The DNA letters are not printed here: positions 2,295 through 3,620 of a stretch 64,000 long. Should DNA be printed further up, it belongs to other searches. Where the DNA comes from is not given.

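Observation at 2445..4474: Tandem translationally coupled GalT-like paralogs; the upstream copy lacks the catalytic His-Pro-His nucleophile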

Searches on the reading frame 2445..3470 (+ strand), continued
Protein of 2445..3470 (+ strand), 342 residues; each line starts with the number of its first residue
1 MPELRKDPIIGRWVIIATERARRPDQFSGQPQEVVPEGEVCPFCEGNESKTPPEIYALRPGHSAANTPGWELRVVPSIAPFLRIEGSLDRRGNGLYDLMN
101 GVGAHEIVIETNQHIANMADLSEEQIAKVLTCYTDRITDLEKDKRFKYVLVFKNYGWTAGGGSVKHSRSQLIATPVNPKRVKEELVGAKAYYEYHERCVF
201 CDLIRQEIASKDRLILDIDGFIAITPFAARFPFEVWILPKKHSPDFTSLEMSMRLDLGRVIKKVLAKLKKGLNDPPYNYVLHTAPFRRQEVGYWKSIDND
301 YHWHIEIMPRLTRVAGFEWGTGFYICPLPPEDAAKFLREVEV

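Call 42: find_encoding_contigs(protein=P0135, flank=4000, max_places=3)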
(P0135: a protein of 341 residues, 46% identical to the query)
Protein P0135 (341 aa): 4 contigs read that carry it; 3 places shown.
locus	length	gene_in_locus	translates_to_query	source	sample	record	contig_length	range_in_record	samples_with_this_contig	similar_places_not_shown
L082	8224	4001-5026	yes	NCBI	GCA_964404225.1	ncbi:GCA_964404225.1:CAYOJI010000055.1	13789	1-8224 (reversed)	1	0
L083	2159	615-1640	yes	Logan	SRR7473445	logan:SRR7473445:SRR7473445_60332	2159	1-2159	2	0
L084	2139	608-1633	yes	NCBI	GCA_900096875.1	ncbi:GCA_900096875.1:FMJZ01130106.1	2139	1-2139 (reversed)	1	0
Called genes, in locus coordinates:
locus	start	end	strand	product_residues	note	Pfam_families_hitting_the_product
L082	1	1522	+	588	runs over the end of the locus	PF00672:HAMP (weak), PF13596:PAS_10 (faint), PF00989:PAS (weak), PF13188:PAS_8 (weak), PF13426:PAS_9 (weak), PF00512:HisKA, PF02518:HATPase_c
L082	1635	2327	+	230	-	PF12706:Lactamase_B_2, PF13483:Lactamase_B_3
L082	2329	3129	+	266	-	PF03099:BPL_LplA_LipB, PF02237:BPL_C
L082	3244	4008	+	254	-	PF03309:Pan_kinase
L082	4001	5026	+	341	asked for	PF02744:GalP_UDP_tr_C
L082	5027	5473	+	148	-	PF00582:Usp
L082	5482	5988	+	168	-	PF14464:Prok-JAB (weak)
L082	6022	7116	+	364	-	PF01266:DAO (weak), PF01494:FAD_binding_3, PF07992:Pyr_redox_2 (weak)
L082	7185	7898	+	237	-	PF13103:TonB_2 (weak), PF03544:TonB_C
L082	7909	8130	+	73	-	-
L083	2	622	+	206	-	?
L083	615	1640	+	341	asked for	PF02744:GalP_UDP_tr_C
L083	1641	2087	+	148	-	PF00582:Usp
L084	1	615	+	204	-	?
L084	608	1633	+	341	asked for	PF02744:GalP_UDP_tr_C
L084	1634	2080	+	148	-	PF00582:Usp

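Call 51: find_encoding_contigs(protein=P0121, flank=5000, max_places=4)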
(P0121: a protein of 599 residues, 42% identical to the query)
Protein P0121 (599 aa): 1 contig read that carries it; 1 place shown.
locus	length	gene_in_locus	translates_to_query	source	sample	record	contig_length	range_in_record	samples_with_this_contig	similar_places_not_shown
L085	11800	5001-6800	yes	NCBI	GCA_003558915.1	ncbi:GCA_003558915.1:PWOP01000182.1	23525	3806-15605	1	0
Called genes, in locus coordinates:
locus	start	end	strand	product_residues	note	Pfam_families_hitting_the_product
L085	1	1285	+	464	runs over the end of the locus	PF02878:PGM_PMM_I, PF02879:PGM_PMM_II, PF02880:PGM_PMM_III, PF00408:PGM_PMM_IV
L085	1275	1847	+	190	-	PF01553:Acyltransferase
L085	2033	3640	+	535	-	PF00575:S1, PF13509:S1_2 (faint), PF23459:S1_RRP5 (faint), PF00575:S1, PF21710:Spt6_S1 (weak), PF00575:S1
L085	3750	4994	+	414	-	PF00579:tRNA-synt_1b, PF22421:SYY_C-terminal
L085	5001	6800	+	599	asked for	PF02744:GalP_UDP_tr_C, PF01230:HIT (faint), PF01087:GalP_UDP_transf, PF16285:DUF4931_N, PF16268:DUF4921, PF02744:GalP_UDP_tr_C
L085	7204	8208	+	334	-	PF00044:Gp_dh_N, PF02800:Gp_dh_C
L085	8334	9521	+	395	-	PF00162:PGK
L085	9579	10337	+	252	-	PF00121:TIM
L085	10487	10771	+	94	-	PF03840:SecG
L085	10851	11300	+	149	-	PF13414:TPR_11 (weak), PF13424:TPR_12 (weak), PF14559:TPR_19, PF13431:TPR_17 (weak), PF00515:TPR_1, PF07719:TPR_2, PF13181:TPR_8, PF13414:TPR_11 (weak), +8 more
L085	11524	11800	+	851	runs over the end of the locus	PF02739:5_3_exonuc_N, PF01367:5_3_exonuc, PF00476:DNA_pol_A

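Call 56: find_encoding_contigs(protein=P0133, flank=4000, max_places=2)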
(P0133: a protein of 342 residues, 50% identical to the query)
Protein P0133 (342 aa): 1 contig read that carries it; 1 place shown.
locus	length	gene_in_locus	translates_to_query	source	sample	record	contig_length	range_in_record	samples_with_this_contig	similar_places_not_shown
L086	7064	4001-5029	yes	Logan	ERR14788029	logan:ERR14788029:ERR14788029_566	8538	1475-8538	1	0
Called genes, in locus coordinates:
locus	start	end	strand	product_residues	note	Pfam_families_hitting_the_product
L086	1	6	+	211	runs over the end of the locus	PF00702:Hydrolase (weak), PF08645:PNK3P, PF13344:Hydrolase_6 (faint), PF13419:HAD_2 (weak), PF13242:Hydrolase_like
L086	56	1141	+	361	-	PF06925:MGDG_synth, PF04101:Glyco_tran_28_C (weak)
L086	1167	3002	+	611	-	PF17764:PriA_3primeBD, PF18074:PriA_C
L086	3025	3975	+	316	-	PF00551:Formyl_trans_N, PF02911:Formyl_trans_C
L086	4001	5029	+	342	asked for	PF02744:GalP_UDP_tr_C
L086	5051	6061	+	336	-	PF01087:GalP_UDP_transf, PF01230:HIT (faint), PF16268:DUF4921, PF16285:DUF4931_N, PF02744:GalP_UDP_tr_C, PF11969:DcpS_C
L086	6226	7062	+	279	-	?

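Call 57: find_encoding_contigs(protein=P0145, flank=4000, max_places=2)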
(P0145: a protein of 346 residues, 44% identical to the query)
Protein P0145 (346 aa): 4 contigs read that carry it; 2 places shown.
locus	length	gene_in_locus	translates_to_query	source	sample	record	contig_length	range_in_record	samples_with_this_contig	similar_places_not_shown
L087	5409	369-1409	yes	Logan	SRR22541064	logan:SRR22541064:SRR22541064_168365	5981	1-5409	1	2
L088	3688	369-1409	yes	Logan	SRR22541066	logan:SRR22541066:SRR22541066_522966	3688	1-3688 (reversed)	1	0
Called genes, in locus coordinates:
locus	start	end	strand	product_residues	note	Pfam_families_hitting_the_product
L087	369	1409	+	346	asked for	PF02744:GalP_UDP_tr_C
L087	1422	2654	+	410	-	PF00871:Acetate_kinase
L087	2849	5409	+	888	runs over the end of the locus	PF13088:BNR_2 (faint), PF07495:Y_Y_Y (faint), PF19077:Big_13 (faint)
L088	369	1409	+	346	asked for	PF02744:GalP_UDP_tr_C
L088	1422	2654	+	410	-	PF00871:Acetate_kinase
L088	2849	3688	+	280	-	?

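Call 58: find_encoding_contigs(protein=P0132, flank=4000, max_places=2)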
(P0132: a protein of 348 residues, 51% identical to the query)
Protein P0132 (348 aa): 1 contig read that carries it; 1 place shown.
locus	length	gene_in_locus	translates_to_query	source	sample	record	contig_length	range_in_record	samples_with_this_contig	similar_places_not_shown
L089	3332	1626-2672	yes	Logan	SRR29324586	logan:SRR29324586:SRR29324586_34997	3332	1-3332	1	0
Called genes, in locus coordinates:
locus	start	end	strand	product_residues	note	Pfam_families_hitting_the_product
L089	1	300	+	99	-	?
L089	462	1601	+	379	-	PF18854:baeRF_family10, PF03464:eRF1_2 (weak), PF18845:baeRF_family3, PF18856:baeRF_family12 (weak)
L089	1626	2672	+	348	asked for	PF01087:GalP_UDP_transf, PF16285:DUF4931_N (faint), PF02744:GalP_UDP_tr_C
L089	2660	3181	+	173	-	PF01986:DUF123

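Call 59: find_encoding_contigs(protein=P0128, flank=4000, max_places=2)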
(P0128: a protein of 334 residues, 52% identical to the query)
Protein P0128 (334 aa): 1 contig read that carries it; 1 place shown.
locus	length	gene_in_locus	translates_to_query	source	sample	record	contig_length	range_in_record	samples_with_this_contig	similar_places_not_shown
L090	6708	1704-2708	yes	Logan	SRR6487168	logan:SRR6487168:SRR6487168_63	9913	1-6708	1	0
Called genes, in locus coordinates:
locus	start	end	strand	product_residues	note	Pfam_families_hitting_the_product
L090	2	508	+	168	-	?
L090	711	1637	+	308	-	PF00551:Formyl_trans_N, PF02911:Formyl_trans_C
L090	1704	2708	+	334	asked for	PF16285:DUF4931_N (weak), PF02744:GalP_UDP_tr_C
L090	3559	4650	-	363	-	PF06925:MGDG_synth, PF04101:Glyco_tran_28_C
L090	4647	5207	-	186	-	PF00702:Hydrolase (faint), PF08645:PNK3P, PF13419:HAD_2 (weak), PF13242:Hydrolase_like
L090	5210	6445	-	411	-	PF09594:GT87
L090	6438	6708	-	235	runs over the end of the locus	PF00535:Glycos_transf_2, PF10111:Glyco_tranf_2_2 (weak), PF13641:Glyco_tranf_2_3 (faint)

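Call 61: predict_structure(alignment_id=A1)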
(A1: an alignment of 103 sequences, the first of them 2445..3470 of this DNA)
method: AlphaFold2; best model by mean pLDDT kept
length: 342 residues; sequences in the alignment: 103
mean_pLDDT: 94.9   pTM: 0.92
mean pLDDT of the five models: 94.9, 94.6, 94.4, 94.2, 94.1
residues with pLDDT >= 90: 303; 70-90: 29; 50-70: 10; < 50: 0
segments of 3 or more residues with pLDDT < 50: none
pLDDT, mean of each block of 10 residues (from residue 1): 95 93 68 77 97 98 97 98 96 97 98 96 98 98 97 95 94 97 97 98 98 97 98 98 98 97 98 97 91 87 98 90 95 98 95
secondary structure, 60 per line:
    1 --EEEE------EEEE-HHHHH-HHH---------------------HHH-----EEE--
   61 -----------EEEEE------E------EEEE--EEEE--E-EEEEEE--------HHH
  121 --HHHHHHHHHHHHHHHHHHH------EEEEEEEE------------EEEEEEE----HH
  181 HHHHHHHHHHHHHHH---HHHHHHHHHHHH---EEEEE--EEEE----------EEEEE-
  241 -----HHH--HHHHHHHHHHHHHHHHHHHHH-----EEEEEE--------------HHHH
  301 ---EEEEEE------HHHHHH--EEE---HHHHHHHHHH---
elements in order: E3-6 E13-16 H18-22 E56-58 E72-76 E90-93 E96-99 E104-109 H123-141 E148-155 E168-174 H179-195 H199-210 E214-218 E221-224 E235-239 H251-271 E277-282 H297-300 E304-309 H316-321 E324-326 H330-339

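Call 64: fold_search(model_id=the predicted structure, library=pdb)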
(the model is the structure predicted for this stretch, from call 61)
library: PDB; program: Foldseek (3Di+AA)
matches with E <= 10: 273; with E <= 0.001: 34
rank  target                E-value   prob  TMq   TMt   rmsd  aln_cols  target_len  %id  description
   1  2h39_B                2.4e-35  1.00  0.83  0.91   3.3       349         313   38  Crystal Structure of an ADP-Glucose Phosphorylase from Arabidopsis thaliana with bound ADP-Glucose (released 2006-06-13)
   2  2h39_A                2.9e-35  1.00  0.82  0.91   3.9       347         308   37  Crystal Structure of an ADP-Glucose Phosphorylase from Arabidopsis thaliana with bound ADP-Glucose (released 2006-06-13)
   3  1zwj_A                3.2e-35  1.00  0.82  0.93   3.9       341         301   38  X-ray structure of galt-like protein from arabidopsis thaliana AT5G18200 (released 2005-06-14)
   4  1z84_B                1.3e-34  1.00  0.81  0.91   4.7       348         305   36  X-ray structure of galt-like protein from arabidopsis thaliana at5g18200 (released 2005-04-19)
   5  1zwj_B                1.7e-34  1.00  0.81  0.92   3.6       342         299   37  X-ray structure of galt-like protein from arabidopsis thaliana AT5G18200 (released 2005-06-14)
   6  1z84_A                3.9e-34  1.00  0.83  0.91   3.3       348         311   37  X-ray structure of galt-like protein from arabidopsis thaliana at5g18200 (released 2005-04-19)
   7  6k5z_A                1.1e-25  1.00  0.75  0.83   7.7       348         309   29  Structure of uridylyltransferase (released 2019-12-18)
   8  5in3_A                2.0e-25  1.00  0.80  0.85   4.7       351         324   22  Crystal structure of glucose-1-phosphate bound nucleotidylated human galactose-1-phosphate uridylyltransferase (released 2016-03-30)
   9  1hxq_A                3.8e-25  1.00  0.82  0.82   4.4       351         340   22  THE STRUCTURE OF NUCLEOTIDYLATED GALACTOSE-1-PHOSPHATE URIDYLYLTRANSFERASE FROM ESCHERICHIA COLI AT 1.86 ANGSTROMS RES (released 1997-10-22)
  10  6k5z_B                4.0e-25  1.00  0.75  0.81   9.2       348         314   30  Structure of uridylyltransferase (released 2019-12-18)
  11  6k9z_B                4.5e-25  1.00  0.75  0.85   7.2       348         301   28  STRUCTURE OF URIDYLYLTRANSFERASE MUTANT (released 2019-12-18)
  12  1hxp_A                8.5e-25  1.00  0.81  0.82   4.6       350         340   23  NUCLEOTIDE TRANSFERASE (released 1996-11-08)
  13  6k9z_A                8.5e-25  1.00  0.76  0.84   7.5       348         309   30  STRUCTURE OF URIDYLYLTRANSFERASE MUTANT (released 2019-12-18)
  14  1gup_A                9.5e-25  1.00  0.82  0.81   4.0       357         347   22  STRUCTURE OF NUCLEOTIDYLTRANSFERASE COMPLEXED WITH UDP-GALACTOSE (released 1997-11-12)
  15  5in3_B                1.1e-24  1.00  0.80  0.83   4.8       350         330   22  Crystal structure of glucose-1-phosphate bound nucleotidylated human galactose-1-phosphate uridylyltransferase (released 2016-03-30)
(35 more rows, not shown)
